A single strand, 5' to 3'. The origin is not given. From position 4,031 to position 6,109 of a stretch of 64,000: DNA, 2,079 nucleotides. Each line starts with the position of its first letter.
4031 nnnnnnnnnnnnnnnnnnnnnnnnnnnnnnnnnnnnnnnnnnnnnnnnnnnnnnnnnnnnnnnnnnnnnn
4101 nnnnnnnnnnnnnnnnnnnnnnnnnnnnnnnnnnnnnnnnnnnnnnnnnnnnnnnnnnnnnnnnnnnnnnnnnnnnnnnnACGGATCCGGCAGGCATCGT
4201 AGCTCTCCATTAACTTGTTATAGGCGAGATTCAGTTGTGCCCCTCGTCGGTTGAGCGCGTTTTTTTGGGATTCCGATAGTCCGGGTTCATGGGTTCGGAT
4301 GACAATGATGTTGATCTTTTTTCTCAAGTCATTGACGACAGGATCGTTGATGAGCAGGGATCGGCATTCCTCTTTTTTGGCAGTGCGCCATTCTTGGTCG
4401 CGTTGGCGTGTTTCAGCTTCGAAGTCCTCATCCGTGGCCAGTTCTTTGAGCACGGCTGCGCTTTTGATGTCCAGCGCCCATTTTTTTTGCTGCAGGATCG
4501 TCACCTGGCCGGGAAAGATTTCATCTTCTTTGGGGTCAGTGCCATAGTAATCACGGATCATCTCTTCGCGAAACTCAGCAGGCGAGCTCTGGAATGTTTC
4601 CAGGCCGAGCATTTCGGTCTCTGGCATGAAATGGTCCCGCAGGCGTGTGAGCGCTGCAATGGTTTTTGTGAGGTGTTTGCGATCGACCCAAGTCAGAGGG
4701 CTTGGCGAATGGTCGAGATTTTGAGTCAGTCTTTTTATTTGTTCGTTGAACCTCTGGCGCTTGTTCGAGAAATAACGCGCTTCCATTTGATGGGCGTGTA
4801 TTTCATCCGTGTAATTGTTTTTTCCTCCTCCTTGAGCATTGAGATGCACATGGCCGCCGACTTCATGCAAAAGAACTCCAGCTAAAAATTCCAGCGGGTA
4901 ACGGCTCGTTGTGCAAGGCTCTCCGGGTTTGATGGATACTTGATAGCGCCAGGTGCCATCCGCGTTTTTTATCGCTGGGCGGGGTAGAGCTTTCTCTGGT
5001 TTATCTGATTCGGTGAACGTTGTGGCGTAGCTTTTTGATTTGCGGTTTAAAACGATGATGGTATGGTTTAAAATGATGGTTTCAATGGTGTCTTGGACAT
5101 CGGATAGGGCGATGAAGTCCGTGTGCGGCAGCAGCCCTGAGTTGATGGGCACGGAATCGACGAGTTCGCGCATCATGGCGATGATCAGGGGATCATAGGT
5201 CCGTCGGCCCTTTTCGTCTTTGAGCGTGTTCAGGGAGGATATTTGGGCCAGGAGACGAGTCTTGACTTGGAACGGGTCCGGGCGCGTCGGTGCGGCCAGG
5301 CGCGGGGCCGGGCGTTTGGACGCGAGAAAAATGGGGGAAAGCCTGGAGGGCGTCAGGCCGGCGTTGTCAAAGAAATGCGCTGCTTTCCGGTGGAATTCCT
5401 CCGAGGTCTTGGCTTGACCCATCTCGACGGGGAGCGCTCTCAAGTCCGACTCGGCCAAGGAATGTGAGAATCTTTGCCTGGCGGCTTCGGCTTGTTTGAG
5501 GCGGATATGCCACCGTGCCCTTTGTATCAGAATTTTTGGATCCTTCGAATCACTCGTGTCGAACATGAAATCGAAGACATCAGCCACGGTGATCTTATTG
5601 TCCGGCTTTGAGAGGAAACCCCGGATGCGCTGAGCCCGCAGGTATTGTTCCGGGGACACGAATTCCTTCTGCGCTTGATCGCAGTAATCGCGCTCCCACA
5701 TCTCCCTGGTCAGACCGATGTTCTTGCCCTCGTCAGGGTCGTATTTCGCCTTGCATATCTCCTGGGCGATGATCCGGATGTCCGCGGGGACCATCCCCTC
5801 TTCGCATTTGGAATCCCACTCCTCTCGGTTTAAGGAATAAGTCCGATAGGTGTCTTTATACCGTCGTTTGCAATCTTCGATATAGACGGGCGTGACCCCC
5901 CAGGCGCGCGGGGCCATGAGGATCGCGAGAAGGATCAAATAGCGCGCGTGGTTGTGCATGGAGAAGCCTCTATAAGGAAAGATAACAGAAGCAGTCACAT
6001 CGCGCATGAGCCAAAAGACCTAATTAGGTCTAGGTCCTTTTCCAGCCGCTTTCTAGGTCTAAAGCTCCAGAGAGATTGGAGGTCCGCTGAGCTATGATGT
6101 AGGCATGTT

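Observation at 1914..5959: Tandem paralogous secreted proteins sharing an HExxH motif, an N-terminal Cys-repeat module and an ACRIR C-terminal tail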

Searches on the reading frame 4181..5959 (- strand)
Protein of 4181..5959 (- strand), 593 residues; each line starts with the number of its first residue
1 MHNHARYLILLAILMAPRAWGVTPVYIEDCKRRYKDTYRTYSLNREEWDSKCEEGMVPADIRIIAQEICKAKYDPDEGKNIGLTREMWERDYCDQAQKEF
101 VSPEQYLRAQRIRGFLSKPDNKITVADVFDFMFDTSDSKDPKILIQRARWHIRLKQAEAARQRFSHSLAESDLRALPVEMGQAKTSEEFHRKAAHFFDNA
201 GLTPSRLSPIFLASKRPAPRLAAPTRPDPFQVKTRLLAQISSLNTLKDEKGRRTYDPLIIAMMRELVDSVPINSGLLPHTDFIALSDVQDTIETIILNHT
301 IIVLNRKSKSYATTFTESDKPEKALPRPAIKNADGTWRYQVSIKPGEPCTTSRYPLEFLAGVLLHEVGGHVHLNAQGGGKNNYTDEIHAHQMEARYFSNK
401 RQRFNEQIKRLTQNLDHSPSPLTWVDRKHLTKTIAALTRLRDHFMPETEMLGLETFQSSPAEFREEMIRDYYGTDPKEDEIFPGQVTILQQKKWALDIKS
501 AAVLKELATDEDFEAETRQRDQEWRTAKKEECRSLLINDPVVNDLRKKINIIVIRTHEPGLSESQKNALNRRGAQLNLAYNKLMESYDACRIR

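Call 4: search_protein_families(library=pfam, proteins=[window:4181-5959:-], max_evalue=0.1)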
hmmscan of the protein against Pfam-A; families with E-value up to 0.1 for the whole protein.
window:4181-5959:- (593 aa): 0 families

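Call 6: search_protein_families(library=ncbifam, proteins=[window:4181-5959:-], max_evalue=1)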
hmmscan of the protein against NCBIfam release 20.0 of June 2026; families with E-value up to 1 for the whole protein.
window:4181-5959:- (593 aa): 0 families

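Call 13: list_cluster_members(proteins=[P0001, window:4181-5959:-, window:4181-6007:-, window:1917-2486:-])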
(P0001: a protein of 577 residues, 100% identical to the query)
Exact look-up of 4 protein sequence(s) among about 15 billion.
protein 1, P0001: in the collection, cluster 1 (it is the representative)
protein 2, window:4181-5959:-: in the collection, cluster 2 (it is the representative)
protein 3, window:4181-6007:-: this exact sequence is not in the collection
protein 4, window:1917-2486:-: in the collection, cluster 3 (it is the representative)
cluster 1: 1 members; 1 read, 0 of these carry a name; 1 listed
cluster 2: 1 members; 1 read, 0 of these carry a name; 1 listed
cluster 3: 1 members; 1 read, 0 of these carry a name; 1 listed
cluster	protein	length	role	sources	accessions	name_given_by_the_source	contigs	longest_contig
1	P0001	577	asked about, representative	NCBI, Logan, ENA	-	-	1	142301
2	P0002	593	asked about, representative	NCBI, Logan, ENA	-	-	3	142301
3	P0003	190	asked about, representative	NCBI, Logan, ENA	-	-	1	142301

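Call 65: search_protein_families(library=padloc, proteins=[window:4181-5959:-], max_evalue=0.1)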
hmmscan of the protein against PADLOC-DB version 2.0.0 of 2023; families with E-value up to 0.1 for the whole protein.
window:4181-5959:- (593 aa): 0 families
